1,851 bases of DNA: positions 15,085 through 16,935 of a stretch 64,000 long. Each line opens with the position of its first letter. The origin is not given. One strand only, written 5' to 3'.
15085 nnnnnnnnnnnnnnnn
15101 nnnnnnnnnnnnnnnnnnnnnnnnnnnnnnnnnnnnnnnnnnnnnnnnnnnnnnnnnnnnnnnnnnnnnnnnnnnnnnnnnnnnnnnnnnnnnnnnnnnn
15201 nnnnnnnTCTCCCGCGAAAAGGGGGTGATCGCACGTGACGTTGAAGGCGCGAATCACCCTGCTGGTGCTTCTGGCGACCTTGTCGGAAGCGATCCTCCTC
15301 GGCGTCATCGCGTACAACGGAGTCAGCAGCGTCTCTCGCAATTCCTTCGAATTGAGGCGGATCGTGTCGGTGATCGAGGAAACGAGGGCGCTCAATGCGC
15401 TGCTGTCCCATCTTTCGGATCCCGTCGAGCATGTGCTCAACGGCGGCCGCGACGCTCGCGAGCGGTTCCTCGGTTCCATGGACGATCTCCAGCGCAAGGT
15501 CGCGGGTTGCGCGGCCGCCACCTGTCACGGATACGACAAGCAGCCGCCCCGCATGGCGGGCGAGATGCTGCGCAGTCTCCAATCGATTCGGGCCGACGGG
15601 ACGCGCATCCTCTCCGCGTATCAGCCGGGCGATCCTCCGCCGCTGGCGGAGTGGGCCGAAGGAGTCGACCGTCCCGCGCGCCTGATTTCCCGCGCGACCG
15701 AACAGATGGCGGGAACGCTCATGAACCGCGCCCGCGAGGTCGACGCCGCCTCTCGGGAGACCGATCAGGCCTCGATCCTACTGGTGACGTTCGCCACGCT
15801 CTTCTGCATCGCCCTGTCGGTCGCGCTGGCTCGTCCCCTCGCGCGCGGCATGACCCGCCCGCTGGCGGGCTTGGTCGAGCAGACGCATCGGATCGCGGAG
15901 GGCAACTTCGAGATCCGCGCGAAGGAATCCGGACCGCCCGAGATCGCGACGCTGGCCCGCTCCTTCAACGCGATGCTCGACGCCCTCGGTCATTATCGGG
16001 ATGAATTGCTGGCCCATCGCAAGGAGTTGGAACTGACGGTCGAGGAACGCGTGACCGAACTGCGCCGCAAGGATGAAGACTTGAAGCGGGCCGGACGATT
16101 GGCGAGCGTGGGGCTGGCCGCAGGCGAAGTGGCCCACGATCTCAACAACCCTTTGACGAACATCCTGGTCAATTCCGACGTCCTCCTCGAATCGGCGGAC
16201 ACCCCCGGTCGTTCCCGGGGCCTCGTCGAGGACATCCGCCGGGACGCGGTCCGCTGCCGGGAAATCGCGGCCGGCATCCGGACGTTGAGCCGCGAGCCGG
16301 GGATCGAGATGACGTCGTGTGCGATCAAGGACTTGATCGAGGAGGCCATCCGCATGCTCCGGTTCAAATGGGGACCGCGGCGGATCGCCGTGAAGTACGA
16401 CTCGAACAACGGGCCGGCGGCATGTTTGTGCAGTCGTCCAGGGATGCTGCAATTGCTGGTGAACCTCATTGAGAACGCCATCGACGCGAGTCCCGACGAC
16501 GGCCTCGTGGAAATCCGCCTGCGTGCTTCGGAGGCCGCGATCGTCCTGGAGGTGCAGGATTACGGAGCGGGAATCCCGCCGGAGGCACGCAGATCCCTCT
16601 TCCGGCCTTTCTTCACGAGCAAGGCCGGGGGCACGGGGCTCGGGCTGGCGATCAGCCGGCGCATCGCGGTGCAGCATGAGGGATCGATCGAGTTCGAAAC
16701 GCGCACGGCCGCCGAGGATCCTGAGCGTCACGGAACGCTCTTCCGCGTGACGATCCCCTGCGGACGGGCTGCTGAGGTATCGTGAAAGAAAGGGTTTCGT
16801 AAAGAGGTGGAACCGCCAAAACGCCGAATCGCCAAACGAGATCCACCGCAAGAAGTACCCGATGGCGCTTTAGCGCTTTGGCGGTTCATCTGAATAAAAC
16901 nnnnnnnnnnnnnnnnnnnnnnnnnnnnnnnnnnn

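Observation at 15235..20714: Kinase + sigma-54 activator directly upstream of a -24/-12 promoter driving the second decaheme cytochrome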

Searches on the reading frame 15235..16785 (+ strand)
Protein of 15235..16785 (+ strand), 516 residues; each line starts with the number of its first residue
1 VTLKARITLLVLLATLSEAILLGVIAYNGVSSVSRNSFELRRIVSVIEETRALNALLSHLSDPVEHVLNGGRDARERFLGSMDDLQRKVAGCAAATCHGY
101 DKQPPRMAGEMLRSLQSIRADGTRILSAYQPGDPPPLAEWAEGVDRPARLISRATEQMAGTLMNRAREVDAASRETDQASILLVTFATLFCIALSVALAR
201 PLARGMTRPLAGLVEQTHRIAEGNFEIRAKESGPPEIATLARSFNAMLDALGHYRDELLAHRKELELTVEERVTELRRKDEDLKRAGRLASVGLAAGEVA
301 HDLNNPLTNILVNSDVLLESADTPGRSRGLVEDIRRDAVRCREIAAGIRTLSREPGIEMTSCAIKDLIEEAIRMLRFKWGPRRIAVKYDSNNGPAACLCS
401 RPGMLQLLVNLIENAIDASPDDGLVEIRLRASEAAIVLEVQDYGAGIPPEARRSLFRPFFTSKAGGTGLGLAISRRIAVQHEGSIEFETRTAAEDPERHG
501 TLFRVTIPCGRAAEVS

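Call 5: search_protein_families(library=pfam, proteins=[window:15235-16785:+])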
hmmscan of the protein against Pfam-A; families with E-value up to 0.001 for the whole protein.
window:15235-16785:+ (516 aa): 4 families
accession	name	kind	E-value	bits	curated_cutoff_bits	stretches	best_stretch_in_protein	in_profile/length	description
PF02518.31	HATPase_c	-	8.2e-24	84.6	26.4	1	403-509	5-109/111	Histidine kinase-, DNA gyrase B-, and HSP90-like ATPase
PF00672.30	HAMP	-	6.3e-14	52.5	25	1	202-251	2-51/53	HAMP domain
PF00512.31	HisKA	-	1.3e-08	35.2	26.9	1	298-353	8-62/66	His Kinase A (phospho-acceptor) domain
PF13581.12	HATPase_c_2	-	9.6e-06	26.1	27.4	1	408-478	40-109/127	Histidine kinase-like ATPase domain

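Call 19: find_homologous_proteins(query=window:15235-16782:+)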
Query window:15235-16782:+ (516 aa): 4588 proteins with E <= 0.001 among 8000 candidates; the best 120 are listed.
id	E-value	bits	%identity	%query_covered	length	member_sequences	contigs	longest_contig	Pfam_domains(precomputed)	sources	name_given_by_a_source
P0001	0.0e+0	1118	100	100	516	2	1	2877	PF00672.31,PF26769.1,PF13581.13,PF02518.32,PF00512.32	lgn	-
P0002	2.1e-179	615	58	99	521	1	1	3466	PF00672.31,PF26769.1,PF02518.32,PF00512.32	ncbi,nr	ncbi:MAG: HAMP domain-containing histidine kinase [Planctomycetes bacterium]|nr:HAMP domain-containi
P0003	4.5e-175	601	56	100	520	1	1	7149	PF00672.31,PF26769.1,PF02518.32,PF00512.32,PF14501.13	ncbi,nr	ncbi:MAG: HAMP domain-containing histidine kinase [Planctomycetes bacterium]|nr:HAMP domain-containi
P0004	5.2e-175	601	56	100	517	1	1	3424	PF00672.31,PF13581.13,PF02518.32,PF00512.32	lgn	-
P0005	6.8e-175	601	57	98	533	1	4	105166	PF00672.31,PF02518.32,PF00512.32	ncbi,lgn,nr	ncbi:MAG: HAMP domain-containing histidine kinase [Planctomycetes bacterium]|nr:HAMP domain-containi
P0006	4.9e-172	591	54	98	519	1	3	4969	PF00672.31,PF26769.1,PF13581.13,PF02518.32,PF00512.32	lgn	-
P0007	2.2e-170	586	55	98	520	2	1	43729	PF00672.31,PF26769.1,PF13581.13,PF02518.32,PF00512.32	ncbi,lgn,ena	-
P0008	3.0e-162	559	54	99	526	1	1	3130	PF00672.31,PF13581.13,PF02518.32,PF00512.32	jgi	jgi:signal transduction histidine kinase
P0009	1.1e-154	534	53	98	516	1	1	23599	PF00672.31,PF02518.32,PF00512.32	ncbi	-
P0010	2.8e-154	533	51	99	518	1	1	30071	PF00672.31,PF13581.13,PF02518.32,PF00512.32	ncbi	-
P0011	7.8e-154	531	51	99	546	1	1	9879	PF00672.31,PF13581.13,PF02518.32,PF00512.32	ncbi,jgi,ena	ncbi:MAG: HAMP domain-containing sensor histidine kinase [Planctomycetota bacterium]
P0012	2.4e-152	526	52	100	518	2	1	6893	PF00672.31,PF13581.13,PF02518.32,PF00512.32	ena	-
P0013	1.6e-151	524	49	99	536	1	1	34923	PF00672.31,PF13581.13,PF02518.32,PF00512.32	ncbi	-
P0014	2.0e-151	523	49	98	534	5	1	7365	PF00672.31,PF26769.1,PF02518.32,PF00512.32,PF14501.13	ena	-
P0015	1.0e-147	511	49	98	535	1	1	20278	PF00672.31,PF13581.13,PF02518.32,PF00512.32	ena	-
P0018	3.8e-128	446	46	100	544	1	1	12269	PF00672.31,PF02518.32,PF00512.32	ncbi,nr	ncbi:MAG: HAMP domain-containing histidine kinase [Planctomycetes bacterium]|nr:HAMP domain-containi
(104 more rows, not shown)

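Call 22: find_encoding_contigs(protein=P0005, flank=10000, max_places=2)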
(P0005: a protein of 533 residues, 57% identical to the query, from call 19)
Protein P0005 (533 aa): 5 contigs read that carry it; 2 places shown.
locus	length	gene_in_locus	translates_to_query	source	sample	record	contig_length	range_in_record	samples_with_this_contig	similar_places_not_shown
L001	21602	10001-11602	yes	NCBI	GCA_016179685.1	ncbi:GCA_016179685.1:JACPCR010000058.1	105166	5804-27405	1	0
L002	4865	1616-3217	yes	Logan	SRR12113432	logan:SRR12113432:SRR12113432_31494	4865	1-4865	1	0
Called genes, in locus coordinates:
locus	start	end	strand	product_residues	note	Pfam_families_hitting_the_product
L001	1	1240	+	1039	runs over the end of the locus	PF04879:Molybdop_Fe4S4 (weak), PF00384:Molybdopterin, PF01568:Molydop_binding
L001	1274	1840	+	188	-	PF13237:Fer4_10 (weak), PF13247:Fer4_11, PF12838:Fer4_7, PF13187:Fer4_9 (weak), PF00037:Fer4, PF12797:Fer4_2 (weak), PF12837:Fer4_6, PF13237:Fer4_10 (weak)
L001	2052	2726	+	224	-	PF02613:Nitrate_red_del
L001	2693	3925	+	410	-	PF13187:Fer4_9 (faint), PF13484:Fer4_16 (faint), PF02662:FlpD (faint), PF12838:Fer4_7 (weak), PF00037:Fer4 (weak)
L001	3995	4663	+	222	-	PF09699:Paired_CXXCH_1 (faint), PF13435:Cytochrome_C554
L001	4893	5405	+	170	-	PF02085:Cytochrom_CIII (faint), PF14537:Cytochrom_c3_2 (faint), PF14522:Cytochrome_C7 (weak)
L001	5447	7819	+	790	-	PF04879:Molybdop_Fe4S4, PF00384:Molybdopterin, PF01568:Molydop_binding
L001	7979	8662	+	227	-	PF00037:Fer4 (faint), PF12797:Fer4_2 (weak), PF12837:Fer4_6 (faint), PF12838:Fer4_7 (weak), PF13183:Fer4_8 (faint), PF13187:Fer4_9 (faint), PF13247:Fer4_11, PF12838:Fer4_7 (weak), +3 more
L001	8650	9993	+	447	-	PF03916:NrfD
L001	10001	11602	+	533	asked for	PF00672:HAMP, PF00512:HisKA, PF02518:HATPase_c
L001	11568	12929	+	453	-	PF00072:Response_reg, PF00158:Sigma54_activat, PF14532:Sigma54_activ_2, PF07728:AAA_5, PF25601:AAA_lid_14, PF02954:HTH_8 (weak)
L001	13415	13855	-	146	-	-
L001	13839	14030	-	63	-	-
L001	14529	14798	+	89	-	-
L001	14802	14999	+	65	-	-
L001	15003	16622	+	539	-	PF03916:NrfD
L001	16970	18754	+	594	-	PF05140:ResB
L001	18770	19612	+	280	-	PF01578:Cytochrom_C_asm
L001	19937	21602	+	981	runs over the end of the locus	PF17132:Glyco_hydro_106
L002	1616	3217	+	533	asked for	PF00672:HAMP, PF00512:HisKA, PF02518:HATPase_c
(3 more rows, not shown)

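Call 23: find_encoding_contigs(protein=P0007, flank=10000, max_places=2)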
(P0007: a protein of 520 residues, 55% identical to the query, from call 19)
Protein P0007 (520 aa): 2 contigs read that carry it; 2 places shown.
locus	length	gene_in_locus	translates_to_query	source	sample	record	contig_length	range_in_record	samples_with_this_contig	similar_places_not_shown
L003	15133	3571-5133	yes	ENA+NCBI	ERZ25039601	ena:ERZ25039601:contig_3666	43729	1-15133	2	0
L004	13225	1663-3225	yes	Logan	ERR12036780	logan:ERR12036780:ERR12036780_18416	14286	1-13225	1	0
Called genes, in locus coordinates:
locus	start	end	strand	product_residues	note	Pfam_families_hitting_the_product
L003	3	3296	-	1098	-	?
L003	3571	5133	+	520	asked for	PF00672:HAMP, PF26769:HAMP_PhoQ (weak), PF00512:HisKA, PF02518:HATPase_c, PF13581:HATPase_c_2 (weak)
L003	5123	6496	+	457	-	PF00072:Response_reg, PF00158:Sigma54_activat, PF01078:Mg_chelatase (faint), PF14532:Sigma54_activ_2, PF07728:AAA_5, PF25601:AAA_lid_14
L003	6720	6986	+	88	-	-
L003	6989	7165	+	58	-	-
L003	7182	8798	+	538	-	PF03916:NrfD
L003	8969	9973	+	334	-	PF02729:OTCace_N, PF00185:OTCace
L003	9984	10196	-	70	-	-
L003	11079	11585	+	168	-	-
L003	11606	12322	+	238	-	-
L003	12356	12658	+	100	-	PF08534:Redoxin (weak)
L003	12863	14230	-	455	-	-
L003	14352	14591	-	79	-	-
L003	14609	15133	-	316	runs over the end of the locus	PF01555:N6_N4_Mtase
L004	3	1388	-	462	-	?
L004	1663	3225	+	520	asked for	PF00672:HAMP, PF26769:HAMP_PhoQ (weak), PF00512:HisKA, PF02518:HATPase_c, PF13581:HATPase_c_2 (weak)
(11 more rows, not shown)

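Call 40: find_encoding_contigs(protein=P0009, flank=10000, max_places=1)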
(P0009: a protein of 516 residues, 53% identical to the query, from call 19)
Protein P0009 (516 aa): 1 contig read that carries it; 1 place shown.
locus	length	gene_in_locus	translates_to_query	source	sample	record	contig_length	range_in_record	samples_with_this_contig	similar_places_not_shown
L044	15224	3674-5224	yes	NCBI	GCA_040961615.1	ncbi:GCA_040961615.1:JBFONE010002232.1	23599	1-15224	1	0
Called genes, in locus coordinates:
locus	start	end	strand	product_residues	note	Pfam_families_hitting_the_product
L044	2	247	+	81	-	?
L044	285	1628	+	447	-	PF00072:Response_reg, PF00158:Sigma54_activat, PF13191:AAA_16 (weak), PF14532:Sigma54_activ_2, PF07724:AAA_2 (weak), PF07728:AAA_5, PF25601:AAA_lid_14, PF02954:HTH_8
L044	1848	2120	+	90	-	-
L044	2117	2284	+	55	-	-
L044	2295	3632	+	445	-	PF03916:NrfD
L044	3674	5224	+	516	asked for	PF00672:HAMP, PF00512:HisKA, PF02518:HATPase_c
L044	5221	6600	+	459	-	PF00072:Response_reg, PF00158:Sigma54_activat, PF13191:AAA_16 (faint), PF14532:Sigma54_activ_2, PF07728:AAA_5, PF25601:AAA_lid_14, PF02954:HTH_8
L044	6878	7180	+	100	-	-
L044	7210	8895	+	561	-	PF03916:NrfD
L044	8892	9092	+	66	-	-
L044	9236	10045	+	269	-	PF12974:Phosphonate-bd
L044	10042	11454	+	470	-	PF00512:HisKA, PF02518:HATPase_c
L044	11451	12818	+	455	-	PF00072:Response_reg, PF00158:Sigma54_activat, PF14532:Sigma54_activ_2, PF07728:AAA_5 (weak), PF25601:AAA_lid_14, PF02954:HTH_8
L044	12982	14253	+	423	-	PF03916:NrfD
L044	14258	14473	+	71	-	-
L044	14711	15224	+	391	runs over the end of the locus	PF13546:DDE_5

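Call 41: find_encoding_contigs(protein=P0010, flank=10000, max_places=1)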
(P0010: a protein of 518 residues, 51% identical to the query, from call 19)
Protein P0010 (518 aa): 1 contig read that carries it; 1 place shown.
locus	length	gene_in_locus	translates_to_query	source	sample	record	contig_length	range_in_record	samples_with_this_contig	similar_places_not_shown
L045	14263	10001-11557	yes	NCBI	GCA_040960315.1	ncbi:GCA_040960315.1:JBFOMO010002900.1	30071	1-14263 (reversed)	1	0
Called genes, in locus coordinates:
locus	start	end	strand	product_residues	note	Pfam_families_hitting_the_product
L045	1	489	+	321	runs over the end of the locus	PF12838:Fer4_7 (weak), PF13247:Fer4_11, PF13187:Fer4_9 (weak), PF00037:Fer4 (weak), PF12797:Fer4_2 (weak), PF13237:Fer4_10, PF12838:Fer4_7, PF13247:Fer4_11, +5 more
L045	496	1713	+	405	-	PF03916:NrfD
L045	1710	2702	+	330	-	PF05140:ResB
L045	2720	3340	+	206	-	PF22113:Mtrc-MtrF_II-IV_dom (faint), PF09699:Paired_CXXCH_1 (faint), PF14522:Cytochrome_C7 (faint), PF13435:Cytochrome_C554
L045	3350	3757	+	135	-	-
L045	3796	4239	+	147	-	PF09699:Paired_CXXCH_1 (faint), PF14522:Cytochrome_C7 (faint), PF22113:Mtrc-MtrF_II-IV_dom (faint)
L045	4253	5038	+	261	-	PF12797:Fer4_2 (weak), PF00037:Fer4 (weak), PF12838:Fer4_7, PF13237:Fer4_10, PF13247:Fer4_11, PF13187:Fer4_9 (weak), PF00037:Fer4, PF12797:Fer4_2 (weak), +5 more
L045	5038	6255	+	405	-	PF03916:NrfD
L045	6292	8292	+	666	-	PF02085:Cytochrom_CIII (faint), PF14522:Cytochrome_C7 (faint), PF14537:Cytochrom_c3_2 (faint), PF09699:Paired_CXXCH_1 (faint), PF01292:Ni_hydr_CYTB (faint)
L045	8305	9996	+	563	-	PF03264:Cytochrom_NNT, PF14522:Cytochrome_C7 (faint), PF14537:Cytochrom_c3_2 (weak), PF22113:Mtrc-MtrF_II-IV_dom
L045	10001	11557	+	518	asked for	PF00672:HAMP, PF00512:HisKA, PF02518:HATPase_c, PF13581:HATPase_c_2 (weak)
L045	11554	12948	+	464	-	PF00072:Response_reg, PF13191:AAA_16 (faint), PF00158:Sigma54_activat, PF01078:Mg_chelatase (faint), PF14532:Sigma54_activ_2, PF07728:AAA_5, PF25601:AAA_lid_14, PF02954:HTH_8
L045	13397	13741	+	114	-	PF11756:YgbA_NO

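Call 42: find_encoding_contigs(protein=P0015, flank=10000, max_places=1)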
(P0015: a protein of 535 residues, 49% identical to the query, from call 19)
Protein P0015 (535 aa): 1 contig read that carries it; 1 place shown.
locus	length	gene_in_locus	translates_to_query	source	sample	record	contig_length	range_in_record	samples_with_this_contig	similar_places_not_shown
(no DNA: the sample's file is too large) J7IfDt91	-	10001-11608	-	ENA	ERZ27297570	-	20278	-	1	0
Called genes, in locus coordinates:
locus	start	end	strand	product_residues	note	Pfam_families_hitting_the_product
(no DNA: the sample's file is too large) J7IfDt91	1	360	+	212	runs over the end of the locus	-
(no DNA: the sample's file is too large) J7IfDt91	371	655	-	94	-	PF02954:HTH_8 (weak)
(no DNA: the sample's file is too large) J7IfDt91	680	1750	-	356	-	PF00072:Response_reg, PF01078:Mg_chelatase (faint), PF00158:Sigma54_activat, PF14532:Sigma54_activ_2, PF00004:AAA (weak), PF07728:AAA_5 (weak), PF25601:AAA_lid_14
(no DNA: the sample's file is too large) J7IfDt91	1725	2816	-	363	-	PF00512:HisKA, PF02518:HATPase_c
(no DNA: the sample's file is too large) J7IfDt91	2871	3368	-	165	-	-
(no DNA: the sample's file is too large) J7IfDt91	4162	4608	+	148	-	PF00034:Cytochrom_C (weak)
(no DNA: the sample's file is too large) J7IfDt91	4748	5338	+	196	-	PF02085:Cytochrom_CIII (faint), PF14522:Cytochrome_C7 (weak), PF14537:Cytochrom_c3_2 (faint), PF14522:Cytochrome_C7 (weak)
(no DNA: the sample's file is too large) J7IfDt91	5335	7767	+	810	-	PF04879:Molybdop_Fe4S4, PF00384:Molybdopterin, PF01568:Molydop_binding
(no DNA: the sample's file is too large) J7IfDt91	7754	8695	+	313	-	PF13183:Fer4_8 (faint), PF13237:Fer4_10 (faint), PF13187:Fer4_9 (faint), PF00037:Fer4 (faint), PF12797:Fer4_2 (weak), PF12838:Fer4_7 (weak), PF13247:Fer4_11, PF12797:Fer4_2 (weak), +1 more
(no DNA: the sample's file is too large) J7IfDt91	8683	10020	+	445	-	PF03916:NrfD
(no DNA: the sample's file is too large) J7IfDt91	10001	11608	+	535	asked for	PF00672:HAMP, PF00512:HisKA, PF02518:HATPase_c, PF13581:HATPase_c_2 (faint)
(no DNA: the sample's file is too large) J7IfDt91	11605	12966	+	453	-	PF00072:Response_reg, PF00158:Sigma54_activat, PF14532:Sigma54_activ_2, PF07728:AAA_5 (weak), PF25601:AAA_lid_14, PF02954:HTH_8 (weak)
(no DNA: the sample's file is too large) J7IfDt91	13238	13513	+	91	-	-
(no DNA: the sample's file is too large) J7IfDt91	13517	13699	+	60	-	-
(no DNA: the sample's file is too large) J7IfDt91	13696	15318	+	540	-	PF03916:NrfD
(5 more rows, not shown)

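Call 43: find_encoding_contigs(protein=P0018, flank=10000, max_places=1)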
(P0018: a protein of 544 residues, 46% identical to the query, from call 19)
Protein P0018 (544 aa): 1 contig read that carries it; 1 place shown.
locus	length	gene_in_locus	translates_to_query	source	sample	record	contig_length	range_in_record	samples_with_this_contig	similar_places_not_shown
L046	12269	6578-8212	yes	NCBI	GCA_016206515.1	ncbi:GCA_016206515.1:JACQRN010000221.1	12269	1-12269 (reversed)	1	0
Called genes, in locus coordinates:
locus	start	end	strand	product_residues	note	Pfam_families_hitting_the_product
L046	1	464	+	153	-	PF05140:ResB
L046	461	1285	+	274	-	PF01578:Cytochrom_C_asm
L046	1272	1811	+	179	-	PF02085:Cytochrom_CIII (faint), PF14522:Cytochrome_C7 (weak), PF14537:Cytochrom_c3_2 (faint), PF14522:Cytochrome_C7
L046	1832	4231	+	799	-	PF04879:Molybdop_Fe4S4, PF00384:Molybdopterin, PF01568:Molydop_binding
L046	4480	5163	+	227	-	PF00037:Fer4 (faint), PF12797:Fer4_2 (faint), PF12837:Fer4_6 (faint), PF12838:Fer4_7 (weak), PF13183:Fer4_8 (faint), PF13187:Fer4_9 (faint), PF13247:Fer4_11, PF12838:Fer4_7 (weak), +2 more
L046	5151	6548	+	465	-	PF03916:NrfD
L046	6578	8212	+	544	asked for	PF00672:HAMP, PF00512:HisKA, PF02518:HATPase_c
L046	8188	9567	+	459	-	PF00072:Response_reg, PF07728:AAA_5 (faint), PF00158:Sigma54_activat, PF01078:Mg_chelatase (faint), PF14532:Sigma54_activ_2, PF25601:AAA_lid_14, PF02954:HTH_8 (weak)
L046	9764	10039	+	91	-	-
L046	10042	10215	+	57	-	-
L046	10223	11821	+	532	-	PF03916:NrfD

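Call 50: search_protein_families(library=ncbifam, proteins=[window:15235-16785:+], max_evalue=0.01)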
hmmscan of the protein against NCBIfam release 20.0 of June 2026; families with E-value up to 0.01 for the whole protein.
window:15235-16785:+ (516 aa): 84 families (the best 25 are shown)
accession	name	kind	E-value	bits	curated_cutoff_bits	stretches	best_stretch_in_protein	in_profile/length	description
NF008468.0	PRK11360.1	equivalog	1.2e-39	136.2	646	1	273-510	377-609/616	two-component system sensor histidine kinase AtoS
NF010411.0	PRK13837.1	equivalog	2.9e-36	124.8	647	1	274-515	432-681/828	two-component system VirA-like sensor kinase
NF007688.0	PRK10364.1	equivalog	1.6e-35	122.8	479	1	271-508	218-450/460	two-component system sensor histidine kinase ZraS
NF033092.0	HK_WalK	equivalog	1e-32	113.5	725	2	299-508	379-593/594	cell wall metabolism sensor histidine kinase WalK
NF052574.1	HisKinEspCMyxo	equivalog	1.3e-28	99.6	1200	1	273-511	398-639/785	serine histidine kinase EspC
NF007004.0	PRK09467.1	equivalog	2.1e-27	96.1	415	2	296-491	237-424/440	two-component system sensor histidine kinase EnvZ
NF047466.1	hybrid_RR_LvrB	exception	3.8e-27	95.4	500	1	280-491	140-364/377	hybrid histidine kinase/response regulator LvrB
TIGR02956.1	TMAO_torS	equivalog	3.6e-26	91.6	676.5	1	173-513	323-686/967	TMAO reductase system sensor histidine kinase/response regulator TorS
NF046020.1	HisKinCckABruc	equivalog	1.6e-25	89.1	1000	1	273-508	461-706/868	cell cycle histidine kinase CckA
NF040750.1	tetrathio_HK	equivalog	1.8e-25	89.5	750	1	269-495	315-546/555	tetrathionate respiration histidine kinase TtrS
TIGR01386.1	cztS_silS_copS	subfamily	3.1e-25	89.1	292.55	2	407-489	357-445/457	heavy metal sensor histidine kinase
NF046044.1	PnpS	equivalog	3.3e-25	88.9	400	1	298-508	176-390/390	two-component system histidine kinase PnpS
NF040691.1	MtrAB_MtrB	equivalog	5.6e-25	88.3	450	2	298-511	277-494/507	MtrAB system histidine kinase MtrB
NF047794.1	HisKinPtgB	equivalog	8.4e-25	87.1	1000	1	180-487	333-639/656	two-component system sensor histidine kinase PgtB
NF012163.2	BaeS_SmeS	equivalog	8.7e-25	87.5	500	2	358-488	308-443/457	sensor histidine kinase efflux regulator BaeS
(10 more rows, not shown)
